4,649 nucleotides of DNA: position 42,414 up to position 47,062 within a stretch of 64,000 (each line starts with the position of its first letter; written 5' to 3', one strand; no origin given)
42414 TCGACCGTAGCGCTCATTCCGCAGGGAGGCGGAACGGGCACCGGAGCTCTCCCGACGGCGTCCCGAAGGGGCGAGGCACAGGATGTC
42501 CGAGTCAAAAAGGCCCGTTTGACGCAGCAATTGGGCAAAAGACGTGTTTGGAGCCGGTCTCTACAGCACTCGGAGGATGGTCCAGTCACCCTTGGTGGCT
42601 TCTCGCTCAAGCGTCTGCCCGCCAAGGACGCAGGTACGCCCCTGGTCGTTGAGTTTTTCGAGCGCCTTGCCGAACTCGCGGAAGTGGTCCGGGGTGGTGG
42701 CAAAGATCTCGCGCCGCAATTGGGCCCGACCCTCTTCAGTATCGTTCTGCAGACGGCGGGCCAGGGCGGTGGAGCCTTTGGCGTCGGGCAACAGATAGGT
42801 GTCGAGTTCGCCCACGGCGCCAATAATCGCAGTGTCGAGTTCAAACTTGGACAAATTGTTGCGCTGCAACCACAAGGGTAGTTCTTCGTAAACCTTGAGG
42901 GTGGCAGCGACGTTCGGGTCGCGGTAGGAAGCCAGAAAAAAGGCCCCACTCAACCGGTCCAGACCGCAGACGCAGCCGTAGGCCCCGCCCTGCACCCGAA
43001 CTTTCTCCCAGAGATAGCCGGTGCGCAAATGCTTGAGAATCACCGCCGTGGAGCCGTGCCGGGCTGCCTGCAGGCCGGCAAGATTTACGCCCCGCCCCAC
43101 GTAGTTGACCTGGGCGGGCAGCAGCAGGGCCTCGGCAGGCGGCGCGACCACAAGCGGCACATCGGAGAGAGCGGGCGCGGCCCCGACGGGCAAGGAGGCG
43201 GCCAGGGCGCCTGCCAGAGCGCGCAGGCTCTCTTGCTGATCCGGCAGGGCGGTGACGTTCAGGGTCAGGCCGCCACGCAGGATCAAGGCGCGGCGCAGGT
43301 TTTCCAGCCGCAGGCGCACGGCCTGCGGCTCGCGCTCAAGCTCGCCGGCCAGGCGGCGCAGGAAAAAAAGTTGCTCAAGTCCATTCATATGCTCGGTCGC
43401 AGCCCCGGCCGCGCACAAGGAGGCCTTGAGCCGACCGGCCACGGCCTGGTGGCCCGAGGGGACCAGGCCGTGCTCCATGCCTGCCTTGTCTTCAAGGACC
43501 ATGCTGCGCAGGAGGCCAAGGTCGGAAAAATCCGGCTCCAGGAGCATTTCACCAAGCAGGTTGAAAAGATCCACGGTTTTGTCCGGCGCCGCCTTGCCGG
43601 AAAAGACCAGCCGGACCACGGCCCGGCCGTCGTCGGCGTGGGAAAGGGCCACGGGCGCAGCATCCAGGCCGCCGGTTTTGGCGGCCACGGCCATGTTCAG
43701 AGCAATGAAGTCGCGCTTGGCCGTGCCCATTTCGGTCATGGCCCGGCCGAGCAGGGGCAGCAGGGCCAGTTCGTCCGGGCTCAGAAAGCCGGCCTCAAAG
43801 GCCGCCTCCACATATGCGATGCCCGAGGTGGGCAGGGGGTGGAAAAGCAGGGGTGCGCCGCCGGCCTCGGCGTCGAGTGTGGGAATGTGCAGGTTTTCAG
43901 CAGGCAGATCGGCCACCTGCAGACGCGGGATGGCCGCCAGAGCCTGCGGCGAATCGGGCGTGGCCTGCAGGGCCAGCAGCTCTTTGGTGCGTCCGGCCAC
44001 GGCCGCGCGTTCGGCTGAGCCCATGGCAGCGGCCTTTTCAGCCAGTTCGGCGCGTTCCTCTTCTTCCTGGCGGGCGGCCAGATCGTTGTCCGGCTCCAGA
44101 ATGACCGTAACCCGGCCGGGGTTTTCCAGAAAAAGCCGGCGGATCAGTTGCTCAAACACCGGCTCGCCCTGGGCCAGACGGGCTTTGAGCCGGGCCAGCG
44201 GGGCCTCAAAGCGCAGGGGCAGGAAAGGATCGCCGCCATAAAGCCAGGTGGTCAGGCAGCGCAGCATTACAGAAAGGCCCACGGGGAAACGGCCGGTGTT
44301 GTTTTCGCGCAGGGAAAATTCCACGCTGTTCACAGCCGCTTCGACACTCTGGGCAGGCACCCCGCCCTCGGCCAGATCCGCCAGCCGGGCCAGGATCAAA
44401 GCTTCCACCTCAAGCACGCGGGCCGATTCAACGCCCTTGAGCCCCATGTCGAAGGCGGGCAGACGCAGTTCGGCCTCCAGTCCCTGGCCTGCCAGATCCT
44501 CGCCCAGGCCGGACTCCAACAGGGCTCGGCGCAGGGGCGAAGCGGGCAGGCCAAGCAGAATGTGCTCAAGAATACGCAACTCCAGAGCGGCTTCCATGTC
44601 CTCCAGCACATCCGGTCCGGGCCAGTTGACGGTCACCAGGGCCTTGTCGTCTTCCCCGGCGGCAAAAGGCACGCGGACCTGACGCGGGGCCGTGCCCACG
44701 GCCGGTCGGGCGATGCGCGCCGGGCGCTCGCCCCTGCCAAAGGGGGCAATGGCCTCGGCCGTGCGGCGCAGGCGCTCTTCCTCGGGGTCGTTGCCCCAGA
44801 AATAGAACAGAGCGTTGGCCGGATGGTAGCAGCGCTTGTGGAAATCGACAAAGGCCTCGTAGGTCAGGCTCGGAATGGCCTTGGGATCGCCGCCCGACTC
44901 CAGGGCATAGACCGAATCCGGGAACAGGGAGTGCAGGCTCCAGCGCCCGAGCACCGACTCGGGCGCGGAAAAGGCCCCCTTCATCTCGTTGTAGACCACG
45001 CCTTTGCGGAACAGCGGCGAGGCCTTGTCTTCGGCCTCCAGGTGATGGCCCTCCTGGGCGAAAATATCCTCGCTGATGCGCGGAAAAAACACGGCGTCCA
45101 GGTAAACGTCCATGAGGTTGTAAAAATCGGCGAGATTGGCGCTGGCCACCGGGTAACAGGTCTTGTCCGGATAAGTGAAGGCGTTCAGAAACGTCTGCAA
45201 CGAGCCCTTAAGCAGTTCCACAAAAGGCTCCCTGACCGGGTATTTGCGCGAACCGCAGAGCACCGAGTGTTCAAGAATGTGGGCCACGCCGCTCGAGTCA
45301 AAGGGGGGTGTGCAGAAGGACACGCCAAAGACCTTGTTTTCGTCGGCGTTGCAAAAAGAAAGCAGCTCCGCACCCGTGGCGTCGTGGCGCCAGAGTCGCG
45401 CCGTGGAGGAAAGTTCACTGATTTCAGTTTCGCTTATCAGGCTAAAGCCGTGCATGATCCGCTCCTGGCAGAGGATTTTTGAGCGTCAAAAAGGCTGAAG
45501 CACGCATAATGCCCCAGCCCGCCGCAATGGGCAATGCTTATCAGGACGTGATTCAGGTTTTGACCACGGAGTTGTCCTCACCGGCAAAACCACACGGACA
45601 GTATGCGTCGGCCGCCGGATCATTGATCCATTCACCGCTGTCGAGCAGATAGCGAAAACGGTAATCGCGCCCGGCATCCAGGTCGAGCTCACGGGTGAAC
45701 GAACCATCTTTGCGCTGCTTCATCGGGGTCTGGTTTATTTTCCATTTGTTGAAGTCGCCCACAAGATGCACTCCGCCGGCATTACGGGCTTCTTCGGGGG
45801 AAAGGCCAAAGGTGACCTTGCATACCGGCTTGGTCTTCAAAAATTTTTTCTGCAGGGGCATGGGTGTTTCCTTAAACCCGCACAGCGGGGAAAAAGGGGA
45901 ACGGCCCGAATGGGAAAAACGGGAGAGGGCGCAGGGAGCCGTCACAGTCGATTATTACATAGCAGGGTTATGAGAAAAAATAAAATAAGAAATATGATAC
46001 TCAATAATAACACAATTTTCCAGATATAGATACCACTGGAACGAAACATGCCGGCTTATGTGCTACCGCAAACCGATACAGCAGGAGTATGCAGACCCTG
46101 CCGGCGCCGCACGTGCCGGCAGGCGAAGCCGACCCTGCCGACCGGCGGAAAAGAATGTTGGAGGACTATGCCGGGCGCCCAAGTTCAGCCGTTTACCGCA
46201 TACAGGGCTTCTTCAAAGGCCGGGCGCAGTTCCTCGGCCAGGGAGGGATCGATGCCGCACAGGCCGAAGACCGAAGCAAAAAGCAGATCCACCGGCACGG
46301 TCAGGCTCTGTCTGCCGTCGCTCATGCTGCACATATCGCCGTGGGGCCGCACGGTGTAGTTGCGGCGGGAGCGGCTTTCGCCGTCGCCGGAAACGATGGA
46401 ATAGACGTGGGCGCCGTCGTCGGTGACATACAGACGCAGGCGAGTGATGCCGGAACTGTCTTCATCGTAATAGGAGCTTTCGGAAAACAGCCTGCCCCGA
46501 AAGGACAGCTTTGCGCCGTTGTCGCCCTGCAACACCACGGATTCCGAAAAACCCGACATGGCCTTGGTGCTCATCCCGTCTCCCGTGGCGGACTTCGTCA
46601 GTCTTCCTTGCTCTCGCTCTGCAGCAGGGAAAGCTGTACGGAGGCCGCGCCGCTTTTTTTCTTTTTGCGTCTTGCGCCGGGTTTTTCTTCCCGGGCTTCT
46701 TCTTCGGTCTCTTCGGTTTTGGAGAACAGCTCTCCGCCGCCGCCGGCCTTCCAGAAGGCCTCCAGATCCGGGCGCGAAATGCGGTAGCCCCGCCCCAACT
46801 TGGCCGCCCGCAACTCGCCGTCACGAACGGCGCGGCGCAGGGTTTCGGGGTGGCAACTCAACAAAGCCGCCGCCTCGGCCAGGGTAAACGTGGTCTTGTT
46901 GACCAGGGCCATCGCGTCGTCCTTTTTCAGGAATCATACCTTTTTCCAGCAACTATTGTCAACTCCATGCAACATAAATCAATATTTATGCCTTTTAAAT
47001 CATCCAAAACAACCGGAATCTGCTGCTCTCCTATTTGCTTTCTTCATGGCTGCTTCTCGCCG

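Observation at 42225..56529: A ~110-nt dispersed repeat family (3 copies in 64 kb) with conserved hairpins and G-U-compatible substitutions: candidate structured small RNA or novel miniature repeat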

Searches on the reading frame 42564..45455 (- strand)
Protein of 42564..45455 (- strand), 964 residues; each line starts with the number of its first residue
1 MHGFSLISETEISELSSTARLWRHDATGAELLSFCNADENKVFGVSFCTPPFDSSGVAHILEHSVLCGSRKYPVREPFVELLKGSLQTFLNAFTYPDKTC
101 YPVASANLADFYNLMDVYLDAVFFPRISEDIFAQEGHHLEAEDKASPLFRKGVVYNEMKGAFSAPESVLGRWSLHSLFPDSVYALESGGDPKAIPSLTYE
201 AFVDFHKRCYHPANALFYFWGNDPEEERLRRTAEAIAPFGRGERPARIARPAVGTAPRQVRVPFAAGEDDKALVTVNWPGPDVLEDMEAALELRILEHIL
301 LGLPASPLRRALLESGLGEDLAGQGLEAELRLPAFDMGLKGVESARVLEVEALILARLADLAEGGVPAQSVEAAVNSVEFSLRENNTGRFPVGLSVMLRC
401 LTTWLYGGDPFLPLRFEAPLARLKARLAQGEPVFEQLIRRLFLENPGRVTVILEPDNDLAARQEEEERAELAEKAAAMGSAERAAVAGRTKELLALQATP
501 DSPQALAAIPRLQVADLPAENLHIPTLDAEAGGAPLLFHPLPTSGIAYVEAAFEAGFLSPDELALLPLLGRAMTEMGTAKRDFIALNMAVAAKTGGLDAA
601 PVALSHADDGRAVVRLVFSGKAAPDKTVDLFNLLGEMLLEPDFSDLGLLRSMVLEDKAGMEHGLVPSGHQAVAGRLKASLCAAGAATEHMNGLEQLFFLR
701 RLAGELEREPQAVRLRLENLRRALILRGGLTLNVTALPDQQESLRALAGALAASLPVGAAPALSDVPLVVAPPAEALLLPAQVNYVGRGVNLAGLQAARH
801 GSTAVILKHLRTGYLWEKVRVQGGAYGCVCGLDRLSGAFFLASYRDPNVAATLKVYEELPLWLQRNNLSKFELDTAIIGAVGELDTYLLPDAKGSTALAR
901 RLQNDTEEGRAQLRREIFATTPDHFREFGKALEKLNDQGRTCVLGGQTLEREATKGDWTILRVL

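Call 9: search_protein_families(library=pfam, proteins=[window:42564-45455:-], max_evalue=0.001)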
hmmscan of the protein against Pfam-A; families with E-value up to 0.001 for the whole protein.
window:42564-45455:- (964 aa): 4 families
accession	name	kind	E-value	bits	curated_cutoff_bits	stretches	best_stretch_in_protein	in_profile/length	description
PF08367.16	M16C_assoc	-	1.3e-59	201.8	25.3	1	453-702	1-252/252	Peptidase M16C associated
PF22516.1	PreP_C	-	2.1e-41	141.9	27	1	775-945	2-171/173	PreP C-terminal domain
PF05193.26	Peptidase_M16_C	-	1.7e-22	80.6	23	1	196-377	1-180/181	Peptidase M16 inactive domain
PF00675.25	Peptidase_M16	-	1.3e-07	32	22.3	1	53-140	29-113/149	Insulinase (Peptidase family M16)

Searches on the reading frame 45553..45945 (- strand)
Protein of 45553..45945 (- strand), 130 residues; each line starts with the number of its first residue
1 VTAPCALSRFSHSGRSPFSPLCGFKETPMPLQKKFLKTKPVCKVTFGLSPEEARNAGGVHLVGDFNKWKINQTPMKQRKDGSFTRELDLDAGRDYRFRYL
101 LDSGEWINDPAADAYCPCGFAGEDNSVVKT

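Call 73: search_protein_families(library=pfam, proteins=[window:45553-45945:-], max_evalue=0.01)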
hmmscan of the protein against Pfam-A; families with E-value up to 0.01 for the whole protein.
window:45553-45945:- (130 aa): 2 families
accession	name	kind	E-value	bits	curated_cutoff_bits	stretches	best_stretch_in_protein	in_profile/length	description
PF02922.24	CBM_48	-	1.1e-06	29.3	22.4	1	53-106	19-75/83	Carbohydrate-binding module 48 (Isoamylase N-terminal domain)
PF16561.11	AMPK1_CBM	-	3e-05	24.5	26.8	1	58-112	13-63/85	Glycogen recognition site of AMP-activated protein kinase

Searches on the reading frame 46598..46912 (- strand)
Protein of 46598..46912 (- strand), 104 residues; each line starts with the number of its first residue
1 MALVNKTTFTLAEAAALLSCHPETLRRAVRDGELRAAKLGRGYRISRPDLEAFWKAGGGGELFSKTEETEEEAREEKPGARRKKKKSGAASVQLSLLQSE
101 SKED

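Call 73: search_protein_families(library=pfam, proteins=[window:46598-46912:-], max_evalue=0.01)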
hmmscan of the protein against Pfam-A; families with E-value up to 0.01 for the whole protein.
window:46598-46912:- (104 aa): 2 families
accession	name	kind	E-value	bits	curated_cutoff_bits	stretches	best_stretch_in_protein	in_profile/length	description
PF12728.13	HTH_17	-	2.5e-13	50.5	27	1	9-56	2-49/51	Helix-turn-helix domain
PF13338.12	AbiEi_4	-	3.8e-05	24.1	25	1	8-35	13-39/49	Transcriptional regulator, AbiEi antitoxin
